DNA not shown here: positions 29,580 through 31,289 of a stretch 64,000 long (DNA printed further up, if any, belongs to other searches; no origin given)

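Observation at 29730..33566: Compact four-gene cassette of B12-radical SAM, SRPBCC cyclase/dehydratase, KAS-II ketosynthase and SAM methyltransferase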

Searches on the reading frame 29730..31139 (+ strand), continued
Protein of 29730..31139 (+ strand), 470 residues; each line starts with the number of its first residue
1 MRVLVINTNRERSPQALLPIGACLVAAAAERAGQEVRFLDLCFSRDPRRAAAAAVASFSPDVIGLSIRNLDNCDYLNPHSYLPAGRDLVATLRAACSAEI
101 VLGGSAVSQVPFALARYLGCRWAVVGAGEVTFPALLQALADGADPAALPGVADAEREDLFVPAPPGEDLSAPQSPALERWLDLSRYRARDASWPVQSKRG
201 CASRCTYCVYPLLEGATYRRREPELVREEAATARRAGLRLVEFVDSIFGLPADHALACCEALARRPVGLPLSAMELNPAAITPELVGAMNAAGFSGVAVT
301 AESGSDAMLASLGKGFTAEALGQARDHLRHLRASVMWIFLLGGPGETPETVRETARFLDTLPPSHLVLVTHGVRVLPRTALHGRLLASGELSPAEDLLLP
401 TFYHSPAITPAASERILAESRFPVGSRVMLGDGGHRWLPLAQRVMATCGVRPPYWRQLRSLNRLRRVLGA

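Call 41: search_protein_families(library=ncbifam, proteins=[L068:11371-12708:+], max_evalue=1e-8)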
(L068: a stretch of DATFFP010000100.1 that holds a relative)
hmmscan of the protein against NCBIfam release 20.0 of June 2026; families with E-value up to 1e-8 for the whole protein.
L068:11371-12708:+ (446 aa): 40 families (the best 25 are shown)
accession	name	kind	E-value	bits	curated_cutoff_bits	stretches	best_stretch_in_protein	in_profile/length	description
TIGR02032.1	GG-red-SF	subfamily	1.3e-47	162.9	158.8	1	30-342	2-296/297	geranylgeranyl reductase family protein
NF049967.1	QhpG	equivalog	3.3e-34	118.5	240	1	31-367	1-311/423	flavin-dependent monooxygenase QhpG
NF045655.1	MkRedMenJ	equivalog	3.8e-26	91.9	700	1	28-201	4-167/406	menaquinone reductase MenJ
TIGR02023.1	BchP-ChlP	subfamily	1.5e-24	86.8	343.3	1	30-375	2-329/388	geranylgeranyl diphosphate reductase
NF033113.0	halo_ClmS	equivalog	9.3e-23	80.5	900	1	29-367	3-346/570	chloramphenicol-biosynthetic FADH2-dependent halogenase CmlS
NF004829.0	PRK06183.1-3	subfamily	5.9e-22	78.1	390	1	26-201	6-182/520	bifunctional 3-(3-hydroxy-phenyl)propionate/3-hydroxycinnamic acid hydroxylase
NF004834.1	PRK06185.1-3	subfamily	4.3e-20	71.9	500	1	29-386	8-363/420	FAD-dependent oxidoreductase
NF005452.0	PRK07045.1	equivalog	5.5e-20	71.6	397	1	27-364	4-341/388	putative monooxygenase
NF005313.0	PRK06847.1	subfamily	7e-20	71.3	372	1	30-366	6-335/375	hypothetical protein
NF004780.0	PRK06126.1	subfamily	7.6e-18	64.1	445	0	26-93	6-73/552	hypothetical protein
NF004833.1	PRK06185.1-1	subfamily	9.5e-18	64.1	488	1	30-389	4-362/403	FAD-dependent oxidoreductase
TIGR01988.1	Ubi-OHases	subfamily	1.4e-17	63.6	224.65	1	30-366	1-338/387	ubiquinone biosynthesis hydroxylase, UbiH/UbiF/VisC/COQ6 family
NF004831.0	PRK06183.1-5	equivalog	3.2e-17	62.2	546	1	27-207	7-184/568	bifunctional 3-(3-hydroxy-phenyl)propionate/3-hydroxycinnamic acid hydroxylase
NF004835.0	PRK06185.1-4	equivalog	1.7e-16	60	601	1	28-203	10-182/411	FAD-dependent oxidoreductase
NF041160.1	DGGPL_Thplmales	equivalog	1.9e-16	60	780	1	29-370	4-338/396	digeranylgeranylglycerophospholipid reductase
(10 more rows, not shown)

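Call 79: search_protein_families(library=pfam, proteins=[L007:13976-14791:+, L009:13984-15846:+], max_evalue=0.01)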
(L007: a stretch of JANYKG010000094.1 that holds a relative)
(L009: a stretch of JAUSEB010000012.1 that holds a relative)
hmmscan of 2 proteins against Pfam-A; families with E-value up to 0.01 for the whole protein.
L007:13976-14791:+ (272 aa): 9 families
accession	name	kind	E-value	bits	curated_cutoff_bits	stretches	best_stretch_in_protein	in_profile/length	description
PF01738.24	DLH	-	4.9e-49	167.3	21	1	40-242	6-216/217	Dienelactone hydrolase family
PF00326.27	Peptidase_S9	-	5.3e-11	42.9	22.6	1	163-244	138-211/213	Prolyl oligopeptidase family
PF00561.26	Abhydrolase_1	-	2.5e-08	34.3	25.8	1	52-152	5-98/245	alpha/beta hydrolase fold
PF02129.25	Peptidase_S15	-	1.5e-07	31.8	23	1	40-153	11-125/262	X-Pro dipeptidyl-peptidase (S15 family)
PF08840.17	BAAT_C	-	1.2e-05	25.9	20.9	0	112-159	9-57/210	BAAT / Acyl-CoA thioester hydrolase C terminal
PF12740.14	PETase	-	1.9e-05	24.6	28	1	42-220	49-219/263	PET hydrolase-like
PF12697.13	Abhydrolase_6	-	3.9e-05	24.8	26.3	1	55-240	12-151/217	Alpha/beta hydrolase family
PF12146.15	Hydrolase_4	-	0.00022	21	27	0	164-216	186-236/239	Serine aminopeptidase, S33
PF02230.22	Abhydrolase_2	-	0.0068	16.7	23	0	169-215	156-202/217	Phospholipase/Carboxylesterase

L009:13984-15846:+ (621 aa): 2 families
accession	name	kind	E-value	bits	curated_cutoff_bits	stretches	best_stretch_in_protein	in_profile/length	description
PF00082.27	Peptidase_S8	-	1.3e-51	176.1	21.8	1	143-402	2-288/288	Subtilase family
PF22148.1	Fervidolysin_NPro-like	-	5.9e-19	68.7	21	1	25-98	10-81/81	Fervidolysin N-terminal prodomain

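Call 87: search_solved_structures(query=window:29730-31139:+, max_evalue=1e-20, show_alignments=1)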
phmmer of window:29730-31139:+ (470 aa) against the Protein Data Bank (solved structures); distinct sequences matched with E-value up to 1e-20: 1.
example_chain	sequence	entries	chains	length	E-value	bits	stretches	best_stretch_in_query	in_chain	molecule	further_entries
6wte_A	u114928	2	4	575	1.4e-31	113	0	3-162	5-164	B12-binding domain-containing protein | Tryptophan-C2-methyltransferase containing B12-binding domain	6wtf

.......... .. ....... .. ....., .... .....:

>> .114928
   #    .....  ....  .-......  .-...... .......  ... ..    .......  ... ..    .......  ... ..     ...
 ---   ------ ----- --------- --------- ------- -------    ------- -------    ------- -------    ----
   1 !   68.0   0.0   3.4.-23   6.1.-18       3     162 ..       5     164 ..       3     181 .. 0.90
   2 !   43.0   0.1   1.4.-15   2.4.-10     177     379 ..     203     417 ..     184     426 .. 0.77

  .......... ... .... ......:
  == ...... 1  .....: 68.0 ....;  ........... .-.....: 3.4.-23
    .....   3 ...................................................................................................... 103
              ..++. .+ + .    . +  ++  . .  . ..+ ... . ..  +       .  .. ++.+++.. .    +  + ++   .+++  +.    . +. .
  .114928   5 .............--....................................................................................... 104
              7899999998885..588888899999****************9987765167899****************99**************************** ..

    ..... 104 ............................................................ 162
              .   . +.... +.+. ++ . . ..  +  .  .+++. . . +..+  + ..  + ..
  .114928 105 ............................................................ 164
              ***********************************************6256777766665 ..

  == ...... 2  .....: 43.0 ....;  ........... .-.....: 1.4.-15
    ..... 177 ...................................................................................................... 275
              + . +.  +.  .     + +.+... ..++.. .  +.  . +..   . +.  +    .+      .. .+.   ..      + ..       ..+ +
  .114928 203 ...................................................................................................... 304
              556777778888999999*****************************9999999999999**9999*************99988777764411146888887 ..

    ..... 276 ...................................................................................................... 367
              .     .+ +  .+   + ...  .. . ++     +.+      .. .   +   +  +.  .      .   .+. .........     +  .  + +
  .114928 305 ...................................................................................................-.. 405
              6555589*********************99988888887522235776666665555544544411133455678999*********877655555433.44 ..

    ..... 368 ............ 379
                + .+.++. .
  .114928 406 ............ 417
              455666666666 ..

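Call 91: search_protein_families(library=pfam, proteins=[L060:7538-8737:+, L039:5617-7200:-, L039:7345-8187:-, L079:5009-6697:+, L024:4611-4994:+, L053:6910-8037:-, L042:762-1325:+, L084:9332-9685:+, L022:6595-8166:-, L039:12753-13565:+], max_evalue=0.001)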
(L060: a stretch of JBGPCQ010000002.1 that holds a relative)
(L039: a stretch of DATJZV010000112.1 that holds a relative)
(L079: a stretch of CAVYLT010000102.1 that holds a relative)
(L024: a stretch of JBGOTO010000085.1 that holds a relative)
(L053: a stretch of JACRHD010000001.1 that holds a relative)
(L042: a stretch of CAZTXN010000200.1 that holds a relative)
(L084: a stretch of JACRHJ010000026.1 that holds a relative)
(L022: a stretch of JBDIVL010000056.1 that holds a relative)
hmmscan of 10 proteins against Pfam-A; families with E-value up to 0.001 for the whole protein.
L060:7538-8737:+ (400 aa): 9 families
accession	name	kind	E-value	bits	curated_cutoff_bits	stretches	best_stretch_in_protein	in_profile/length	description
PF01494.25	FAD_binding_3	-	7.6e-49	167.2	22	1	4-338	2-348/349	FAD binding domain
PF12831.13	FAD_oxidored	-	7.5e-06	25.9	27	1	5-158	1-141/416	FAD dependent oxidoreductase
PF03486.20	HI0933_like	-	1.1e-05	25.4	50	1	5-36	2-33/244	HI0933-like protein Rossmann domain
PF05834.18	Lycopene_cycl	-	5.9e-05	22.8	23.4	0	5-37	1-35/380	Lycopene cyclase protein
PF01266.30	DAO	-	6.8e-05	23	27.9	1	5-50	1-48/353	FAD dependent oxidoreductase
PF00890.30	FAD_binding_2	-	9.7e-05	22.2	20.4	1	5-42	1-38/414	FAD binding domain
PF13450.12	NAD_binding_8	-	0.00052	20.7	21.9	0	8-35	1-28/68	NAD(P)-binding Rossmann-like domain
PF07992.20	Pyr_redox_2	-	0.0009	19.2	26.1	0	5-167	2-113/291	Pyridine nucleotide-disulphide oxidoreductase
PF01946.23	Thi4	-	0.00096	18.9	26.2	0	3-35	17-50/235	Thi4 family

L039:5617-7200:- (527 aa): 1 family
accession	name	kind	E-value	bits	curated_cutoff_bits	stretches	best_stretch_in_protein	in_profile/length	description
PF00115.25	COX1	-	3.4e-149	497.9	34.8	1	25-468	1-436/436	Cytochrome C and Quinol oxidase polypeptide I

L039:7345-8187:- (280 aa): 1 family
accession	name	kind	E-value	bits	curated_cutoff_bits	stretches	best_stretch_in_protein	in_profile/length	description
PF02630.20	SCO1-SenC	-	9.1e-08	32.6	22.8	1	65-197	6-132/134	SCO1/SenC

L079:5009-6697:+ (563 aa): 4 families
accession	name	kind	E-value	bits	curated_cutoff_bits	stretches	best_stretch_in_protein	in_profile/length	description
PF17759.6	tRNA_synthFbeta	-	1.1e-34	120.2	22.4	1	360-555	4-214/214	Phenylalanyl tRNA synthetase beta chain CLM domain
PF03484.21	B5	-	6.9e-13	49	28.6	1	291-354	3-67/67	tRNA synthetase B5 domain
PF18262.7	PhetRS_B1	-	3.4e-05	24.5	26.8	1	1-69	1-79/83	Phe-tRNA synthetase beta subunit B1 domain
PF03483.22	B3_4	-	0.0008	19.5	29.3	0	140-241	51-129/174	B3/4 domain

L024:4611-4994:+ (128 aa): 1 family
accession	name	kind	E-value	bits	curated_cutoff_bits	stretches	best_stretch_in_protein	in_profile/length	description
PF20332.3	DUF6627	-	1.7e-09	38.2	27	1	41-114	33-108/125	Family of unknown function (DUF6627)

L053:6910-8037:- (375 aa): 10 families
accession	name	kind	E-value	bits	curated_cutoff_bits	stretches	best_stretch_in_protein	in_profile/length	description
PF04015.17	DUF362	-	2.8e-50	171.6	24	1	44-242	1-200/200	Domain of unknown function (DUF362)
PF00037.32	Fer4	-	2e-11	43.6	21.1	2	307-329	2-24/24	4Fe-4S binding domain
PF12837.12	Fer4_6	-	4.3e-10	39.5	25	1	334-357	1-24/24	4Fe-4S binding domain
PF13237.11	Fer4_10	-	6.3e-09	36.1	25.5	1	306-353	2-53/53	4Fe-4S dicluster domain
PF12838.12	Fer4_7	-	3e-07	31.3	27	1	313-356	2-52/52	4Fe-4S dicluster domain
PF13484.11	Fer4_16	-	4.8e-06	27.7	30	0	313-333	2-22/66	4Fe-4S double cluster binding domain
PF13187.11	Fer4_9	-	1e-05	25.9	27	1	313-356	2-51/52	4Fe-4S dicluster domain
PF12797.12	Fer4_2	-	1e-05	25.6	24.5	0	334-353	2-21/22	4Fe-4S binding domain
PF14697.11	Fer4_21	-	3.7e-05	24.2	35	1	309-355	4-55/59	4Fe-4S dicluster domain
PF13183.11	Fer4_8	-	9.6e-05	23.3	27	0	340-359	3-22/68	4Fe-4S dicluster domain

L042:762-1325:+ (188 aa): 1 family
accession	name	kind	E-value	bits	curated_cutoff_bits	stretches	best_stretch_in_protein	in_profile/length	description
PF14347.11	DUF4399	-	1.1e-37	128.7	28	1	97-188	1-91/91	Domain of unknown function (DUF4399)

L084:9332-9685:+ (118 aa): 2 families
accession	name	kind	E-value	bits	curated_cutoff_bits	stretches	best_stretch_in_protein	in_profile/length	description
PF04480.18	DUF559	-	1.3e-40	138.1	20.6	1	9-113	4-108/109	Protein of unknown function (DUF559)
PF18741.7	MTES_1575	-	4.4e-09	36.7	38.2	1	36-113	12-96/96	REase_MTES_1575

L022:6595-8166:- (523 aa): 0 families

L039:12753-13565:+ (271 aa): 1 family
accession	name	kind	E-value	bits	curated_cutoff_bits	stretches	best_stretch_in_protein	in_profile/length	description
PF18978.5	DUF5714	-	5.4e-49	166.5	26.2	1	74-250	1-173/173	Family of unknown function (DUF5714)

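Call 95: search_protein_families(library=ncbifam, proteins=[L060:7538-8737:+], max_evalue=1e-15)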
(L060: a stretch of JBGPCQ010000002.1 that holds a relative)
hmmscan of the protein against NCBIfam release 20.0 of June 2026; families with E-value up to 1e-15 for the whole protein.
L060:7538-8737:+ (400 aa): 26 families (the best 25 are shown)
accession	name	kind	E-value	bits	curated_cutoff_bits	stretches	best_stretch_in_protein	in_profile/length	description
NF006092.0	PRK08244.1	equivalog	5.5e-45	153.9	644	1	3-320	2-319/494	monooxygenase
NF033145.1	rif_monoox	equivalog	8.5e-43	146.9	800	1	5-352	2-349/472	rifampin monooxygenase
NF006002.0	PRK08132.1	subfamily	1.5e-41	142.4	416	1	4-204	26-226/552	FAD-dependent oxidoreductase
NF004832.0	PRK06184.1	subfamily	2.3e-41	142.1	476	1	2-306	5-317/506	hypothetical protein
NF004780.0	PRK06126.1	subfamily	8e-38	130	445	1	3-315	8-346/552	hypothetical protein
NF004831.0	PRK06183.1-5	equivalog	8.4e-36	123.5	546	1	4-354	9-363/568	bifunctional 3-(3-hydroxy-phenyl)propionate/3-hydroxycinnamic acid hydroxylase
NF005303.0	PRK06834.1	subfamily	1.1e-35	123.1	625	1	1-320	1-312/488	hypothetical protein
NF004829.0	PRK06183.1-3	subfamily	3.2e-35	121.9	390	1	2-362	7-376/520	bifunctional 3-(3-hydroxy-phenyl)propionate/3-hydroxycinnamic acid hydroxylase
NF004834.1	PRK06185.1-3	subfamily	6e-28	97.8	500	1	4-176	8-181/420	FAD-dependent oxidoreductase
TIGR01988.1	Ubi-OHases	subfamily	1.5e-27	96.5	224.65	1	5-375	1-383/387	ubiquinone biosynthesis hydroxylase, UbiH/UbiF/VisC/COQ6 family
NF004828.0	PRK06183.1-2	equivalog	3.1e-25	88.5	853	1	2-334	11-342/568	bifunctional 3-(3-hydroxy-phenyl)propionate/3-hydroxycinnamic acid hydroxylase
NF046068.1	AkvoneHdxseDnrF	equivalog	6e-25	88.1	650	1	6-315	1-330/439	aklavinone 12-hydroxylase DnrF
NF004827.0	PRK06183.1-1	equivalog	2.4e-24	85.7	966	1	4-330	16-344/554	bifunctional 3-(3-hydroxy-phenyl)propionate/3-hydroxycinnamic acid hydroxylase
NF005691.0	PRK07494.1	equivalog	3.4e-24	85.1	459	1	3-375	8-383/404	UbiH/UbiF family hydroxylase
NF004830.0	PRK06183.1-4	equivalog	4e-24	84.9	1135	1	3-335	18-352/617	bifunctional 3-(3-hydroxy-phenyl)propionate/3-hydroxycinnamic acid hydroxylase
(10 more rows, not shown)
